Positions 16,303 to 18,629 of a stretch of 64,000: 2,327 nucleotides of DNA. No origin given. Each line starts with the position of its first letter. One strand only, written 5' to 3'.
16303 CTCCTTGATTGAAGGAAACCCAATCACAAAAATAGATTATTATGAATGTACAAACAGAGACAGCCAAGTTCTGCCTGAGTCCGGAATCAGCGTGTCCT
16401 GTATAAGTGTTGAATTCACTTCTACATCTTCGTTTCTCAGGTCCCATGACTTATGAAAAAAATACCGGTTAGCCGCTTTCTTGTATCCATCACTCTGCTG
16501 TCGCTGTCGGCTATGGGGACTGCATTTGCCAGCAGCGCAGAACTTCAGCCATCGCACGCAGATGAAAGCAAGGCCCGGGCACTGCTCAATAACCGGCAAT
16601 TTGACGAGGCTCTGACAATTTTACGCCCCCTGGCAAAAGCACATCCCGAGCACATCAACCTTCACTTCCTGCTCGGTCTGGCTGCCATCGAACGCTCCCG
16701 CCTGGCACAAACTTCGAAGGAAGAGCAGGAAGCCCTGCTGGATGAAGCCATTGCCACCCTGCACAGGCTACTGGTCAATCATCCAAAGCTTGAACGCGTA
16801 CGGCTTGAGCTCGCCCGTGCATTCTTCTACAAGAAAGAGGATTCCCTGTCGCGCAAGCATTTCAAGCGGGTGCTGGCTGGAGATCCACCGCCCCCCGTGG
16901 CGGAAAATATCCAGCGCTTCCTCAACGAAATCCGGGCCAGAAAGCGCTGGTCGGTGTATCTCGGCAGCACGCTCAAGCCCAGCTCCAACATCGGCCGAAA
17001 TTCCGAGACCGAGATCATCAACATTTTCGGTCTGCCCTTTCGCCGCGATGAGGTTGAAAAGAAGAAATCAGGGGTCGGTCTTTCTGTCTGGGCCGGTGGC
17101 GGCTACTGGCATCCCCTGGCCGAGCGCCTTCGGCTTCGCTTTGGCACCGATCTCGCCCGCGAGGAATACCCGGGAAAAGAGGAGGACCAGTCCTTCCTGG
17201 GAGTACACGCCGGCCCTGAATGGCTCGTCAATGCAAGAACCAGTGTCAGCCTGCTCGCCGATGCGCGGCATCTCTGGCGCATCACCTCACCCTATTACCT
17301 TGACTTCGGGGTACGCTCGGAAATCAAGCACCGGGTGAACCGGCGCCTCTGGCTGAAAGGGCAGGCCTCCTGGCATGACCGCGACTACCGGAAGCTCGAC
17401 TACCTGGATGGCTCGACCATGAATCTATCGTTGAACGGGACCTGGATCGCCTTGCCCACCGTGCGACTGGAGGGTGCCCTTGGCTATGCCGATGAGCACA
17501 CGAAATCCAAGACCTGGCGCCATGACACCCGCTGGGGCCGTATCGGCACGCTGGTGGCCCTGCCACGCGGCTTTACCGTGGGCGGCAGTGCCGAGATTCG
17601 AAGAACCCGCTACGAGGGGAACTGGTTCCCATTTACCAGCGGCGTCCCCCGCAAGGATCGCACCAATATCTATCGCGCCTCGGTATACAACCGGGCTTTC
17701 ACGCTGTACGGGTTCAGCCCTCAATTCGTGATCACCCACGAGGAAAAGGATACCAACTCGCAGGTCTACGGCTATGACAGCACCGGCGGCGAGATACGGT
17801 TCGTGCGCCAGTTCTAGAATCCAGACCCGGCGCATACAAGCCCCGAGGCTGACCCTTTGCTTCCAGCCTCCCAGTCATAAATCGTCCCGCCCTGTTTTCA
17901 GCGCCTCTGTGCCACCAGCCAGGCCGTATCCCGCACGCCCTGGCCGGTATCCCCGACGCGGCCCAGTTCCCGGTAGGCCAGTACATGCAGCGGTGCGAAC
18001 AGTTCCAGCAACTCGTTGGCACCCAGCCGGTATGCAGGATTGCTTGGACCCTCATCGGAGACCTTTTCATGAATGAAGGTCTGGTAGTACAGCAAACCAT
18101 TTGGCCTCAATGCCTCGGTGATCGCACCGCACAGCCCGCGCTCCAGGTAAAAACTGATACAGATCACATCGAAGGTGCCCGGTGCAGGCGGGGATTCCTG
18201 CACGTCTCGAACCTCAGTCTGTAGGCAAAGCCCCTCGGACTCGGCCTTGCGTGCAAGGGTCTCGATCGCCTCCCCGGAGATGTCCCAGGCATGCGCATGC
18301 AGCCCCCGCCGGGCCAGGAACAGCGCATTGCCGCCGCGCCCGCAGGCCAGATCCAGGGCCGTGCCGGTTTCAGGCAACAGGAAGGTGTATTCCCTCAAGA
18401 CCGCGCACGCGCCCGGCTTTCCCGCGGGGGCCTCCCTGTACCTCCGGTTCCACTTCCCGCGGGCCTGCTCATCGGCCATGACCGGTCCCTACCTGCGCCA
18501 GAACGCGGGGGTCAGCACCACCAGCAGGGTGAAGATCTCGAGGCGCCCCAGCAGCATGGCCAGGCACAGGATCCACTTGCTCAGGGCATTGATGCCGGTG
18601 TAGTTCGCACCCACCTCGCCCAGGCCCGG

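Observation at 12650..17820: AT-rich island carrying a Slam-like translocon with a TbpB-like surface lipoprotein and IS relics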

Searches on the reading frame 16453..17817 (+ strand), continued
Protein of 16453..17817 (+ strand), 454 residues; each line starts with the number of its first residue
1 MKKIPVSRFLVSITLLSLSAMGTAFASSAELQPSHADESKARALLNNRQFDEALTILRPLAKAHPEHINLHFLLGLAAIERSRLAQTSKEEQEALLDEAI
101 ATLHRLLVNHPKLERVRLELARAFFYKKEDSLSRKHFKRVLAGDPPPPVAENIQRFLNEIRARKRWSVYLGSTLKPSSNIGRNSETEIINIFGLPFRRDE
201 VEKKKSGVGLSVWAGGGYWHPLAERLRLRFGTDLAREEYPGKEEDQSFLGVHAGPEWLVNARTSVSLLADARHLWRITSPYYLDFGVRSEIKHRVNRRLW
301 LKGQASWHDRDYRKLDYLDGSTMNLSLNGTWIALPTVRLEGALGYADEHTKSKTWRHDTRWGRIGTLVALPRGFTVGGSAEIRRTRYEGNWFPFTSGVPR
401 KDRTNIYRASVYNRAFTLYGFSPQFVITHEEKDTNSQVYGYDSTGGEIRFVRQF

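Call 17: find_encoding_contigs(protein=P0123, flank=10000, max_places=4)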
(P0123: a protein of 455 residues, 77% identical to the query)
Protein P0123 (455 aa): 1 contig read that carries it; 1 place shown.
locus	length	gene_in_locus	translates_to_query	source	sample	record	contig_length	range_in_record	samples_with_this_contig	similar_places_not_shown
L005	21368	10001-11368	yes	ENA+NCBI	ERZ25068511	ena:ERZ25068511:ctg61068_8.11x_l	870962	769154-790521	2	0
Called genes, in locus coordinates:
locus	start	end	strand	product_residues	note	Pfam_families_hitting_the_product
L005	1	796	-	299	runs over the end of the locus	PF00902:TatC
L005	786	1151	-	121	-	PF02416:TatA_B_E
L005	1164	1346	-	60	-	PF02416:TatA_B_E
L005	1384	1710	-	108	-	PF01503:PRA-PH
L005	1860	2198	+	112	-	PF06296:RelE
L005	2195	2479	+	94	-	PF15731:MqsA_antitoxin (weak), PF01381:HTH_3, PF13560:HTH_31 (weak)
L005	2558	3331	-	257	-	PF00977:His_biosynth, PF01207:Dus (faint), PF05690:ThiG (faint), PF02581:TMP-TENI (faint), PF03060:NMO (faint)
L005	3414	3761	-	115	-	PF13560:HTH_31 (weak), PF01381:HTH_3 (weak)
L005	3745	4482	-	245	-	PF00977:His_biosynth, PF03060:NMO (faint), PF02581:TMP-TENI (faint), PF04309:G3P_antiterm (faint), PF01207:Dus (weak)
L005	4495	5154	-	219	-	PF00117:GATase, PF07685:GATase_3 (weak)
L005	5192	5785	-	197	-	PF00475:IGPD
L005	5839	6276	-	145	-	PF02580:Tyr_Deacylase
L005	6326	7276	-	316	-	PF00561:Abhydrolase_1, PF12146:Hydrolase_4, PF12697:Abhydrolase_6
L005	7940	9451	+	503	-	-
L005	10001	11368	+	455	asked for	PF13428:TPR_14 (faint), PF13432:TPR_16 (faint), PF14559:TPR_19 (faint), PF04575:SlipAM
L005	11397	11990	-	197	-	PF03848:TehB, PF13489:Methyltransf_23, PF08241:Methyltransf_11 (weak), PF13649:Methyltransf_25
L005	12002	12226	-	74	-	-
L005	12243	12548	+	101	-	PF13560:HTH_31, PF01381:HTH_3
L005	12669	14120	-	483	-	PF02386:TrkH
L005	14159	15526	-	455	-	PF01210:NAD_Gly3P_dh_N (faint), PF02254:TrkA_N, PF03435:Sacchrp_dh_NADP (faint), PF03807:F420_oxidored (faint), PF07992:Pyr_redox_2 (faint), PF13241:NAD_binding_7 (faint), PF02254:TrkA_N, PF02080:TrkA_C, +1 more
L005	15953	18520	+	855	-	PF07715:Plug, PF00593:TonB_dep_Rec_b-barrel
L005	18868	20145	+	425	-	PF01637:ATPase_2 (weak), PF13191:AAA_16 (weak), PF13173:AAA_14 (weak), PF13401:AAA_22, PF13173:AAA_14, PF13635:DUF4143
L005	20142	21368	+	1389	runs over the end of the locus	PF28130:DUF8371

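Call 46: predict_structure(alignment_id=A2)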
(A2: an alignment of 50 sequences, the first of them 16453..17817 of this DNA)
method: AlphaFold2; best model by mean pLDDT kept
length: 454 residues; sequences in the alignment: 50
mean_pLDDT: 78.5   pTM: 0.60
mean pLDDT of the five models: 78.5, 77.8, 74.4, 74.0, 70.1
residues with pLDDT >= 90: 144; 70-90: 195; 50-70: 66; < 50: 49
segments of 3 or more residues with pLDDT < 50: 1-4, 6-32, 130-134, 181-187, 198-203
pLDDT, mean of each block of 10 residues (from residue 1): 40 38 30 62 85 88 83 89 81 85 76 68 66 51 61 70 80 72 50 53 60 90 92 86 80 96 95 86 94 95 97 86 96 93 95 87 95 91 91 82 94 79 87 78 82 78
secondary structure, 60 per line:
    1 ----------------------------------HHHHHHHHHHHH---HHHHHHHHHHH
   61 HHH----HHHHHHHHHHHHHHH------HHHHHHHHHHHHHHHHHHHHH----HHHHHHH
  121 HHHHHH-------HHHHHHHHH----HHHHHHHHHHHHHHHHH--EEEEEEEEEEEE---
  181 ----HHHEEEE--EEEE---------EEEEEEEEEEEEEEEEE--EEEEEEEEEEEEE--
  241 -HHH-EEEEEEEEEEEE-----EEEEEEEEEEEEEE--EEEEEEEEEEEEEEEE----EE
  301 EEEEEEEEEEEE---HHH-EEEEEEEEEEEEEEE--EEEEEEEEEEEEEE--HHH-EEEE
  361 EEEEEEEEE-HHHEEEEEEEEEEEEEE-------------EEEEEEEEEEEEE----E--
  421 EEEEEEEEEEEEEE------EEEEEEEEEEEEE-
elements in order: H35-46 H50-63 H68-82 H89-109 H114-126 H134-142 H147-163 E166-177 E188-191 E194-197 E207-223 E226-238 E246-257 E263-276 E279-294 E299-312 E320-334 E337-350 E357-369 E374-387 E401-413 E421-434 E441-453

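Call 71: fold_search(model_id=the predicted structure, library=pdb)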
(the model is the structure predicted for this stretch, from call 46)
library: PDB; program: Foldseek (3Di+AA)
matches with E <= 10: 1258; with E <= 0.001: 266
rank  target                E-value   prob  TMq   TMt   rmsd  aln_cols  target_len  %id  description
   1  2iwv_A                2.7e-09  1.00  0.43  0.66   5.4       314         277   11  Structure of the monomeric outer membrane porin OmpG in the open and closed conformation (released 2006-08-14)
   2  2wvp                  2.5e-08  1.00  0.38  0.59   6.3       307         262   12  Synthetically modified OmpG (released 2010-07-14)
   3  2x9k                  4.3e-08  1.00  0.40  0.61   7.1       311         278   12  Structure of a E.coli porin (released 2011-01-26)
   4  2f1c                  4.8e-08  1.00  0.36  0.58   6.1       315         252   10  Crystal structure of the monomeric porin OmpG (released 2006-06-27)
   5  9h80_M                5.7e-08  1.00  0.35  0.39  13.7       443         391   15  Structure of the outer membrane exopolysaccharide transporter PelBC (released 2025-06-11)
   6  9b8a                  1.2e-07  1.00  0.32  0.28  17.6       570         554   10  Cryo-EM structure of E. coli cellulose synthase subunit C (released 2025-02-19)
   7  7q5c                  1.9e-07  1.00  0.39  0.64   5.9       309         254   11  Crystal structure of OmpG in space group 96 (released 2022-11-16)
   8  6z34                  2.0e-07  1.00  0.31  0.36  11.6       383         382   10  CymD monoaromatic hydrocarbon channel (released 2020-11-04)
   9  4y25                  2.8e-07  1.00  0.34  0.49   9.7       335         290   10  Bacterial polysaccharide outer membrane secretin (released 2016-03-16)
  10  9b8h_A                3.4e-07  1.00  0.36  0.29  16.5       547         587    8  Cryo-EM structure of E. coli cellulose synthase subunit C with cellotetraose (released 2025-02-19)
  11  2r4n_A                4.4e-07  1.00  0.34  0.36   9.6       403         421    9  Crystal structure of the long-chain fatty acid transporter FadL mutant N33A (released 2008-09-16)
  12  2r88_A                4.9e-07  1.00  0.36  0.43   9.0       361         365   11  Crystal structure of the long-chain fatty acid transporter FadL mutant delta S3 kink (released 2008-09-23)
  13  4v3h_B                5.8e-07  1.00  0.38  0.51   7.1       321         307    7  Crystal structure of CymA from Klebsiella oxytoca (released 2015-06-03)
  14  2r4o_A                7.3e-07  1.00  0.35  0.38   9.8       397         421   10  Crystal structure of the long-chain fatty acid transporter FadL mutant delta NPA (released 2008-09-16)
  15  4d5d_A                7.3e-07  1.00  0.38  0.50   7.1       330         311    7  Crystal structure of CymA from Klebsiella oxytoca (released 2015-06-03)
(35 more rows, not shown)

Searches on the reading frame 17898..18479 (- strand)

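Call 3: search_protein_families(library=pfam, proteins=[window:17898-18479:-], max_evalue=0.1)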
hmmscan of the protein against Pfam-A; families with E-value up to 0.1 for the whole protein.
window:17898-18479:- (193 aa): 9 families
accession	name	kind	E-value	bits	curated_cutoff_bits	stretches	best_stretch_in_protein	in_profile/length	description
PF13649.12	Methyltransf_25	-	8.2e-13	49.3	27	1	42-128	2-97/97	Methyltransferase domain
PF08241.18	Methyltransf_11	-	5.4e-09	37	21.2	1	42-128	1-91/95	Methyltransferase domain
PF08242.18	Methyltransf_12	-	3.4e-08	34.5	30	1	42-130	1-98/98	Methyltransferase domain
PF03848.20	TehB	-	3.7e-08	33.5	20.4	1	38-96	31-90/193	Tellurite resistance protein TehB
PF13489.12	Methyltransf_23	-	1e-07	32.3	27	1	29-135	11-119/164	Methyltransferase domain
PF13847.12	Methyltransf_31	-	1.3e-06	28.6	27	1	40-136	6-113/145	Methyltransferase domain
PF05175.20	MTS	-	0.0025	17.9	23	1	37-106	31-102/170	Methyltransferase small domain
PF09445.16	Methyltransf_15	-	0.045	13.8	22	1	40-81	3-44/165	RNA cap guanine-N2 methyltransferase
PF05724.17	TPMT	-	0.05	13.7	26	1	45-109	45-105/218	Thiopurine S-methyltransferase (TPMT)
